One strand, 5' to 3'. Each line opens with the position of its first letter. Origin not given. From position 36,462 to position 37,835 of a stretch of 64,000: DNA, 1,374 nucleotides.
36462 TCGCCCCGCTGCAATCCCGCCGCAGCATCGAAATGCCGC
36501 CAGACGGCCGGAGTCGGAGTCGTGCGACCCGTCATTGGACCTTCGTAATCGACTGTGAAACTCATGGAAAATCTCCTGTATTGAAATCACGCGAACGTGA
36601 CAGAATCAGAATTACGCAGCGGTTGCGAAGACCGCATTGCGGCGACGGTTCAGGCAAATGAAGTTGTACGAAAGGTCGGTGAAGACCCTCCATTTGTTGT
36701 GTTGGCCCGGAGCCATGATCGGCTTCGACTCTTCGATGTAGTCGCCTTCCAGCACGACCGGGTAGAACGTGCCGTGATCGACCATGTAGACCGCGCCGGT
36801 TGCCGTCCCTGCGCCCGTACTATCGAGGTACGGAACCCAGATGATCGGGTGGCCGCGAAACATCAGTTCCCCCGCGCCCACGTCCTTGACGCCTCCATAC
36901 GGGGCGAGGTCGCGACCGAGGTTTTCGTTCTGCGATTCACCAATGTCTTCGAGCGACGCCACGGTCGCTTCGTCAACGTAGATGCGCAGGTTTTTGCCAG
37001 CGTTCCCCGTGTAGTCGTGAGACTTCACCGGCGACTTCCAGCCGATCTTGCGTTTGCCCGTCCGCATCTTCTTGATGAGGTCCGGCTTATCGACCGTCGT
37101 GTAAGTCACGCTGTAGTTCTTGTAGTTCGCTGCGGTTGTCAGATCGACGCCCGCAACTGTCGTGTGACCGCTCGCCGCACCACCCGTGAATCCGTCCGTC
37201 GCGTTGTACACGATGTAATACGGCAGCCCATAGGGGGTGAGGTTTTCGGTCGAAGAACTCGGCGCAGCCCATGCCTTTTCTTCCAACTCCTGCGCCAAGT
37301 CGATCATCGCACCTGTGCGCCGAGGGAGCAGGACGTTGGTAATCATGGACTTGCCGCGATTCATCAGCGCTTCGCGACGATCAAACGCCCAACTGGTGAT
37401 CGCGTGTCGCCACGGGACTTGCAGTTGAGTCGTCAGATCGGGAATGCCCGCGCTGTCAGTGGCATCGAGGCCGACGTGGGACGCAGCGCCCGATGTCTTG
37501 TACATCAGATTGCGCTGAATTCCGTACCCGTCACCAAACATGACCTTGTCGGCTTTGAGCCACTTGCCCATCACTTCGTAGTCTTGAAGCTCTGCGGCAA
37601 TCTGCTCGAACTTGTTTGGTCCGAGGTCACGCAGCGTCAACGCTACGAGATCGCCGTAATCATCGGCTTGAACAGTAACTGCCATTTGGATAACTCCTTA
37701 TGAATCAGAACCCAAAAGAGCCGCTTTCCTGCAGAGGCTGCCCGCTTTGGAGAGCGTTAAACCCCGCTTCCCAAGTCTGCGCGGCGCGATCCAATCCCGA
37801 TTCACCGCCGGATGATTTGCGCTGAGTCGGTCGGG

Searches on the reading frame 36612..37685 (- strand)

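Call 90: search_protein_families(library=phrogs, proteins=[window:36612-37685:-], max_evalue=0.00001)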
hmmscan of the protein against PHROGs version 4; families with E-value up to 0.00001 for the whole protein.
window:36612-37685:- (357 aa): 1 family
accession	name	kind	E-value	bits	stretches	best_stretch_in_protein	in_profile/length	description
phrog_9953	-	head and packaging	3.5e-07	30.9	1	5-355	4-328/329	major head protein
